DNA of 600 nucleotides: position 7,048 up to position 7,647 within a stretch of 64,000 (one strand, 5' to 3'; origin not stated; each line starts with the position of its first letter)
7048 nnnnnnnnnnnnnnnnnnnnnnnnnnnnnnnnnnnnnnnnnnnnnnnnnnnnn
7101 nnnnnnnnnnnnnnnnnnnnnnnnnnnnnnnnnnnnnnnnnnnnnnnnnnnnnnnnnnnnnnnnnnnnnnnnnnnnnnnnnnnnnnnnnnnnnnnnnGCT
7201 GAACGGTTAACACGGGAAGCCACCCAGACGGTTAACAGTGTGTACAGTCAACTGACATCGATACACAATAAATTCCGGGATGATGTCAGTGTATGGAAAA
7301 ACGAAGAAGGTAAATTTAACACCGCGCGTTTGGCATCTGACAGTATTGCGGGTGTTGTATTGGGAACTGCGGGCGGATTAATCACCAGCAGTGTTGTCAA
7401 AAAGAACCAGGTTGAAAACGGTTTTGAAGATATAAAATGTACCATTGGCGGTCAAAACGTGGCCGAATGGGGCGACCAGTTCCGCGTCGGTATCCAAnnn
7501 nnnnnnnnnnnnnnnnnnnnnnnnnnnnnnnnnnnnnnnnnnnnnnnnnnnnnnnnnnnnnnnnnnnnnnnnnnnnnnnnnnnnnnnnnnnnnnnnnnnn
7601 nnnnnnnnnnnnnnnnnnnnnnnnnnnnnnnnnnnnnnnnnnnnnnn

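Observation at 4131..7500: Divergent pair of EGF-like cysteine-rich secreted proteins sharing a nucleotide-identical 93-codon C-terminal module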

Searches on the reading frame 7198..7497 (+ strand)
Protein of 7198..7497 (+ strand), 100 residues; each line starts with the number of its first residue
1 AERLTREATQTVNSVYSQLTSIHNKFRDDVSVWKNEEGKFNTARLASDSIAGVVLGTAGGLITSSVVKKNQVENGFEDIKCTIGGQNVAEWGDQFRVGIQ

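Call 13: find_related_loci(query=window:7219-7497:+, collection=genome_contigs, flank=10000)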
Query seq(93 aa) (93 aa) in genome_contigs; peptide patterns used: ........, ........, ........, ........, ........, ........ (x = any residue, [..] = any of these).
554 stretches matched a pattern; 214 encode a relative of the query (tblastn E <= 1e-3); the best 80 are kept; 79 distinct loci.
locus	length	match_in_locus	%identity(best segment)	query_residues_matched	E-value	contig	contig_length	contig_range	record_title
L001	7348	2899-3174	95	2-93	6e-56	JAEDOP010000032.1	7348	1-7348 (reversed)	MAG: Alphaproteobacteria bacterium isolate MAG321 NODE_8718_length_7348_cov_5.397230, whole genome shotgun sequence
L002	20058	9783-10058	85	2-93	2e-50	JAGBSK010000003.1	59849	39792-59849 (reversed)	MAG: Alphaproteobacteria bacterium isolate RGIG9404 Yak_Cecum-1__c33589, whole genome shotgun sequence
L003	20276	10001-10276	86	2-93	8e-50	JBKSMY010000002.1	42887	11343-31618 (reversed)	MAG: Alphaproteobacteria bacterium isolate KS320-82 k141_138407, whole genome shotgun sequence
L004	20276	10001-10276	84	2-93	6e-49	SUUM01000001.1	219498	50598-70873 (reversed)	MAG: Alphaproteobacteria bacterium isolate SIG46 NODE_180_length_219498_cov_7.274562, whole genome shotgun sequence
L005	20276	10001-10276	80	2-93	3e-48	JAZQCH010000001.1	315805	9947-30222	MAG: Candidatus Enterousia sp. isolate T1900044638_TS20190104.MAGScoT_cleanbin_000052 SGB_1211_k141_257354, whole genome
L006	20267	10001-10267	84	5-93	4e-48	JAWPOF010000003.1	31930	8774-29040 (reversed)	MAG: Alphaproteobacteria bacterium isolate KG228-117 k141_1439572, whole genome shotgun sequence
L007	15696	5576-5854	81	1-93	2e-47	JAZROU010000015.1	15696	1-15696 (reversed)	MAG: Candidatus Enterousia sp. isolate T1900045388_YK20190078.MAGScoT_cleanbin_000020 SGB_6918_k141_3268530, whole genom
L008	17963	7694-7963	77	4-93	7e-46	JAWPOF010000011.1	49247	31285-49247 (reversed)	MAG: Alphaproteobacteria bacterium isolate KG228-117 k141_544643, whole genome shotgun sequence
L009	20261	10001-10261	81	5-93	2e-44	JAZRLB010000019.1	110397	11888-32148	MAG: Candidatus Enterousia sp. isolate T1900045443_YK20190134.MAGScoT_cleanbin_000013 SGB_7129_k141_2489615, whole genom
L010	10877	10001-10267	71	3-93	2e-39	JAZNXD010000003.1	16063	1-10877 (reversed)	MAG: Candidatus Enterousia sp. isolate T1900044780_TS20190246.MAGScoT_cleanbin_000045 SGB_2551_k141_2119140, whole genom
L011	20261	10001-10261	73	5-93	2e-39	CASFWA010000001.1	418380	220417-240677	uncultured proteobacterium isolate A86_L4_360360_idba_bin.28 genome assembly, contig: A86_L4_360360_idba_bin.28.fa_scaff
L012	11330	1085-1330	77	12-93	2e-39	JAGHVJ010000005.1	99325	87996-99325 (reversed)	MAG: Candidatus Enterousia onthequi isolate E5_MB2_19 c_000000691248, whole genome shotgun sequence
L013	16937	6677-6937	72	5-93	2e-39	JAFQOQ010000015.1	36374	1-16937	MAG: Alphaproteobacteria bacterium isolate RGIG2010 Goat_Colon-1__c407072, whole genome shotgun sequence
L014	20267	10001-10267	71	3-93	3e-39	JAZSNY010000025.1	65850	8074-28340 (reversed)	MAG: Candidatus Enterousia sp. isolate T1900044549_TS20190015.MAGScoT_cleanbin_000102 SGB_200_k141_441598, whole genome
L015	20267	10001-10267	71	3-93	3e-39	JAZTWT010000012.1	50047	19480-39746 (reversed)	MAG: Candidatus Enterousia sp. isolate T1900045332_YK20190021.MAGScoT_cleanbin_000044 SGB_6541_k141_2182775, whole genom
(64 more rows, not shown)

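Call 19: find_homologous_proteins(query=A2, max_evalue=0.001)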
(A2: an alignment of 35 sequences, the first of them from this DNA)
Query A2 (35 sequences) (100 aa, profile of the alignment): 128 proteins with E <= 0.001 among 456 candidates; the best 120 are listed.
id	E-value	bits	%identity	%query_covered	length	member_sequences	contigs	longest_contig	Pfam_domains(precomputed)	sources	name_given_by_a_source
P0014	4.6e-44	166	97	93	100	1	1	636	-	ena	-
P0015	2.0e-43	164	95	92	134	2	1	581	-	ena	-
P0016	5.4e-43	163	96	96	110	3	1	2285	-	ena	-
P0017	6.3e-43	163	69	100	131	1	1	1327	-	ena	-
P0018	1.4e-42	161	69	100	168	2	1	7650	-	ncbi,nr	ncbi:MAG: hypothetical protein II208_01155, partial [Alphaproteobacteria bacterium]|nr:hypothetical 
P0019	2.1e-42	161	82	96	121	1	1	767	-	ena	-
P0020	2.5e-42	161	86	71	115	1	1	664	-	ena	-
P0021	5.6e-42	160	76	100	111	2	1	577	-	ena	-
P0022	6.2e-42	159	65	98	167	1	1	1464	-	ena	-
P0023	7.9e-42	159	68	94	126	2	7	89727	-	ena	-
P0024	1.3e-41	158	68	93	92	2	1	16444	-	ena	-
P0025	1.9e-41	158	79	71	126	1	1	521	-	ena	-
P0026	2.0e-41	158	73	90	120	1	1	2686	-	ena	-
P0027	2.1e-41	158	67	94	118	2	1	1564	-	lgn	-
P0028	2.6e-41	157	65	94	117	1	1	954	-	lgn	-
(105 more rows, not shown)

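Call 20: search_solved_structures(query=A2, max_evalue=10)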
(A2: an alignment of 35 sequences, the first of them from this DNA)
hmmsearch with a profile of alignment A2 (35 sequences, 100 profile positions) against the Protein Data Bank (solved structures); distinct sequences matched with E-value up to 10: 1.
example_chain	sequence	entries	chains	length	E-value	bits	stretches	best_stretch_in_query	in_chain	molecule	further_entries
8qah_A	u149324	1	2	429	3.5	10.9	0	12-55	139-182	sc-CC-8-58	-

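Call 44: search_protein_representatives(alignment_id=A3)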
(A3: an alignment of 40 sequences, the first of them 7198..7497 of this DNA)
Query: 40 sequences, 104 profile positions. Proteins with E-value up to 0.001 (for the whole library): 953; up to 1e-10: 927; up to 1e-30: 794. The best 150 are listed.
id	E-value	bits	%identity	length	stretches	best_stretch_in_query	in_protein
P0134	1.1e-43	163.5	-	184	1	6-104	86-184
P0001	7.6e-43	160.8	-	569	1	6-104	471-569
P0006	1.7e-42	159.7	-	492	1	9-104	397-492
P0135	4.9e-42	158.2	-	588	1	9-104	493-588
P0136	8.6e-42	157.5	-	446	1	10-104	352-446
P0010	1.2e-41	157.0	-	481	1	11-104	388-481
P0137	3.4e-41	155.6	-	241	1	10-104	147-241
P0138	3.7e-41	155.4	-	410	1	10-104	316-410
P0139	3.8e-41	155.4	-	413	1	10-104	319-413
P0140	8.4e-41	154.3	-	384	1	7-104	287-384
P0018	9.0e-41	154.2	-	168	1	5-104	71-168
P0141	1.1e-40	153.9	-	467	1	11-104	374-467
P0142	1.5e-40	153.5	-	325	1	7-103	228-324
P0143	1.5e-40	153.5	-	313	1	9-104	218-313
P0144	1.6e-40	153.4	-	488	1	9-104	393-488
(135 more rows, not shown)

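Call 71: predict_structure(alignment_id=A3)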
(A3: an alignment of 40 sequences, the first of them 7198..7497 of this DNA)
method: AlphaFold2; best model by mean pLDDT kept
length: 100 residues; sequences in the alignment: 40
mean_pLDDT: 58.4   pTM: 0.31
mean pLDDT of the five models: 58.4, 56.7, 56.1, 54.7, 53.5
residues with pLDDT >= 90: 0; 70-90: 16; 50-70: 67; < 50: 17
segments of 3 or more residues with pLDDT < 50: 50-55, 74-76, 98-100
pLDDT, mean of each block of 10 residues (from residue 1): 71 75 60 57 53 49 55 50 62 52
secondary structure, 60 per line:
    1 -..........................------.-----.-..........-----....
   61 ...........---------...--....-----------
elements in order: H2-27 H42-51 H57-71 E81-83 E86-89

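Call 84: search_protein_families(library=phrogs, proteins=[window:7198-7497:+], max_evalue=0.1)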
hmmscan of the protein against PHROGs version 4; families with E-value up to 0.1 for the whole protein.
window:7198-7497:+ (100 aa): 0 families

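Call 92: find_encoding_contigs(protein=P0023, flank=3000, max_places=10)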
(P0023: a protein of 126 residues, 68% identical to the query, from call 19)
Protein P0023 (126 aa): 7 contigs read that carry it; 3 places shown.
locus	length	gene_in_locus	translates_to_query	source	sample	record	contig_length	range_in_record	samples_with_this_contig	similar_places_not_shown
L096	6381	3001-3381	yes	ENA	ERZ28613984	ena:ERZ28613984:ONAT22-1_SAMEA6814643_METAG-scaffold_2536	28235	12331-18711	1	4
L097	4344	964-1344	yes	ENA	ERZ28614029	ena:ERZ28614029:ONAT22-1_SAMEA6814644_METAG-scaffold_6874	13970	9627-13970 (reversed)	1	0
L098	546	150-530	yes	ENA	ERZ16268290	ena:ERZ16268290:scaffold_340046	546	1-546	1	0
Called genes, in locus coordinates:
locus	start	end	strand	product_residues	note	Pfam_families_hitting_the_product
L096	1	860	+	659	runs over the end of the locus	PF02518:HATPase_c, PF00204:DNA_gyraseB, PF01751:Toprim, PF00986:DNA_gyraseB_C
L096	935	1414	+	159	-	-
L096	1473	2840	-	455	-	-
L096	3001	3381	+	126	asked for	-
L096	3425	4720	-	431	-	PF11638:DnaA_N, PF00308:Bac_DnaA, PF00004:AAA (weak), PF08299:Bac_DnaA_C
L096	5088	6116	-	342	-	PF02481:DNA_processg_A, PF17782:WHD_DprA (weak)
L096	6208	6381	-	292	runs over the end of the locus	-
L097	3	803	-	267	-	?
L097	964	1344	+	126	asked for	-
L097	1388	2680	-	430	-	PF11638:DnaA_N, PF00308:Bac_DnaA, PF00004:AAA (weak), PF08299:Bac_DnaA_C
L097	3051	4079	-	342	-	PF02481:DNA_processg_A, PF17782:WHD_DprA (weak)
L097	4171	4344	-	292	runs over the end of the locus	-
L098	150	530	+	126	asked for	-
